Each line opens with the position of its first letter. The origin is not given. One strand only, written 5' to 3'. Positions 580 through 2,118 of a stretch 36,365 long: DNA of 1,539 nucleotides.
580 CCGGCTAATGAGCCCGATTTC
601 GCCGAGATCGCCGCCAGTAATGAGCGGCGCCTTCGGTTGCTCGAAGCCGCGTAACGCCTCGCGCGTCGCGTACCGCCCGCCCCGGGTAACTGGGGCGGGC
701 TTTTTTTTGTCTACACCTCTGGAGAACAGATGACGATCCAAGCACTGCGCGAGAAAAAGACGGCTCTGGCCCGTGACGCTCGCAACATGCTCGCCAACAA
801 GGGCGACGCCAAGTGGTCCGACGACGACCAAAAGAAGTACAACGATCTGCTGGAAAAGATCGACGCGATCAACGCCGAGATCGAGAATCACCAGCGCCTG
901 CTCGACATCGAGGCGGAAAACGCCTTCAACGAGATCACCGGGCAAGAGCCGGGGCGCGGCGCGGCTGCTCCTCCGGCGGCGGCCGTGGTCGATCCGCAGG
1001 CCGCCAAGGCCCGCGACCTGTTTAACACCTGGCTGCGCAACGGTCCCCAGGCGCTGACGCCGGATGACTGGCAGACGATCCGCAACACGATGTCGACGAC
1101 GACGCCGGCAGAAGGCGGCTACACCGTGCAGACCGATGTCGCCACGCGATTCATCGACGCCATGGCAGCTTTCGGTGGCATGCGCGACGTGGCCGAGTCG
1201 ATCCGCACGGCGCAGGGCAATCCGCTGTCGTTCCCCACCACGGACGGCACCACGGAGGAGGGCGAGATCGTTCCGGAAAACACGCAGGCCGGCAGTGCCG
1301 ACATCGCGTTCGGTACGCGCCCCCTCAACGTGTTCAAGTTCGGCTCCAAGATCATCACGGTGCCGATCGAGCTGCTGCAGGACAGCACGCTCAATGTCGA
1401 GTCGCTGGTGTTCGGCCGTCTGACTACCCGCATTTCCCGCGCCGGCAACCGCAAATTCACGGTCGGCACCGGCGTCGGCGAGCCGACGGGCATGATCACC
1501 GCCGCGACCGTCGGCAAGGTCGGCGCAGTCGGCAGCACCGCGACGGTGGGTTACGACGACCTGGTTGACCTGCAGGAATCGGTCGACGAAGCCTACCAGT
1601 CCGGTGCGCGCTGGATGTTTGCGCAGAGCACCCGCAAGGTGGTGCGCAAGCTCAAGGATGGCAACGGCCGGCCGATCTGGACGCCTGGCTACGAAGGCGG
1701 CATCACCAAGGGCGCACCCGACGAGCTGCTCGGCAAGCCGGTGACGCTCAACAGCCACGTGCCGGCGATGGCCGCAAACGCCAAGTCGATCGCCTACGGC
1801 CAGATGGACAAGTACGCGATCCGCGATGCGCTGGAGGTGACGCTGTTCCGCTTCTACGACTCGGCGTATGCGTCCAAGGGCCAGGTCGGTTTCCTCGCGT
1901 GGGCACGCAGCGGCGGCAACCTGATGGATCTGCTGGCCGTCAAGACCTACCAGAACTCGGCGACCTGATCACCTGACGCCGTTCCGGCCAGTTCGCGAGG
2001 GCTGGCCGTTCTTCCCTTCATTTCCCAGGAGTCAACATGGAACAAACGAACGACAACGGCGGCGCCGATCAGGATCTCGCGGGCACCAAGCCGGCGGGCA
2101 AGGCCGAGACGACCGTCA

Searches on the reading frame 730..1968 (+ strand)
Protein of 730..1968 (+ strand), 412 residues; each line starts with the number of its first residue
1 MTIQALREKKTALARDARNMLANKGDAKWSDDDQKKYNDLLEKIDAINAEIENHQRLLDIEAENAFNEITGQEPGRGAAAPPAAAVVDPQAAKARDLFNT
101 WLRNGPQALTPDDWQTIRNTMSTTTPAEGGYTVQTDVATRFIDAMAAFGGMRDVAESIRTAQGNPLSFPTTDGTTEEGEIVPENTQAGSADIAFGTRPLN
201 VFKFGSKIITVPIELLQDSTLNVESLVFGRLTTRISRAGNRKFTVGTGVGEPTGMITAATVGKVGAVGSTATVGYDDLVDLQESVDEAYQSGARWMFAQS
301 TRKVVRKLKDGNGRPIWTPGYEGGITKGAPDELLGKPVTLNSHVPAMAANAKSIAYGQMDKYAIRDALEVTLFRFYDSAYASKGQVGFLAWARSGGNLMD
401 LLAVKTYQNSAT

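Call 50: search_protein_families(library=phrogs, proteins=[window:730-1968:+], max_evalue=0.00001)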
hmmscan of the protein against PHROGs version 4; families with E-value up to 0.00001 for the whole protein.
window:730-1968:+ (412 aa): 4 families
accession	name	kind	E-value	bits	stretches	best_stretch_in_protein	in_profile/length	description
phrog_10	-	head and packaging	3.1e-71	242.3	1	1-411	263-637/752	major head protein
phrog_15928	-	head and packaging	7.1e-25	89.1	1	215-411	1-181/185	major head protein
phrog_617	-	head and packaging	6e-18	66.1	1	119-364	329-581/626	major head protein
phrog_17162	-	unknown function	3.4e-12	47.4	1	328-409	2-82/85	-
